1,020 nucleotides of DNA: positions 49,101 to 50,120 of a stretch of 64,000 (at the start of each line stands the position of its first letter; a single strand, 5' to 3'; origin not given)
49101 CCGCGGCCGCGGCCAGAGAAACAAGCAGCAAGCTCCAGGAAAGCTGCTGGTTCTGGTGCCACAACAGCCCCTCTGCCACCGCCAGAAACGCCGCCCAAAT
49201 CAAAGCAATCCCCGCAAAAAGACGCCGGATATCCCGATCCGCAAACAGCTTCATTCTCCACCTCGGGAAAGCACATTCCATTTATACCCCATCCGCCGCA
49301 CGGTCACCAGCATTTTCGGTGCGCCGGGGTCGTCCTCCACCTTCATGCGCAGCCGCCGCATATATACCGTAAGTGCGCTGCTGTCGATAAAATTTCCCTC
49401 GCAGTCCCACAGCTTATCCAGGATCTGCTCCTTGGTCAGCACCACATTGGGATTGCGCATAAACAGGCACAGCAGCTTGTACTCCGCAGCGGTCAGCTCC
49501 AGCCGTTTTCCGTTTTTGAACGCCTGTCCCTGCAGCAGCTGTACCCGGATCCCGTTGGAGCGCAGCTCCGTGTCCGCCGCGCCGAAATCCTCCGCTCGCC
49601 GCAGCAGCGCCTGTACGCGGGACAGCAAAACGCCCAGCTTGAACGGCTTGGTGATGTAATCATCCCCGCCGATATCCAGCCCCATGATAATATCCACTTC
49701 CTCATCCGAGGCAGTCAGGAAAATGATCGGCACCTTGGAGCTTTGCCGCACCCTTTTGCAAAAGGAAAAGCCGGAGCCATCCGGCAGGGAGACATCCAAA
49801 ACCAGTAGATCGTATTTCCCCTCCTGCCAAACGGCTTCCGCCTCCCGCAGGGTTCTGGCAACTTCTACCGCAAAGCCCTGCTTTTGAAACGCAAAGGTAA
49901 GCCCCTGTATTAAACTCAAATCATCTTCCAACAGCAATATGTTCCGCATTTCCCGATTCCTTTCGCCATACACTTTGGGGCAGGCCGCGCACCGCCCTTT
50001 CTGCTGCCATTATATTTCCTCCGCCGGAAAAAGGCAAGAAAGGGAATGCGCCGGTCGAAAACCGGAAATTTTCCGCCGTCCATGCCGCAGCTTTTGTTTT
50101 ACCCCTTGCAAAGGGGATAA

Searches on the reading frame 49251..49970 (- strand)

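Call 36: search_protein_families(library=pfam, proteins=[window:49251-49970:-], max_evalue=0.00001)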
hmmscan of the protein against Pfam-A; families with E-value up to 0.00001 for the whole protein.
window:49251-49970:- (239 aa): 2 families
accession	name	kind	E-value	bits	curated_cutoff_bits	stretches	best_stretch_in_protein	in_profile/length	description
PF00072.30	Response_reg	-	1.3e-25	90.2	30.2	1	11-119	1-110/111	Response regulator receiver domain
PF00486.34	Trans_reg_C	-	3.2e-23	82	26.2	1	154-230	1-76/77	Transcriptional regulatory protein, C terminal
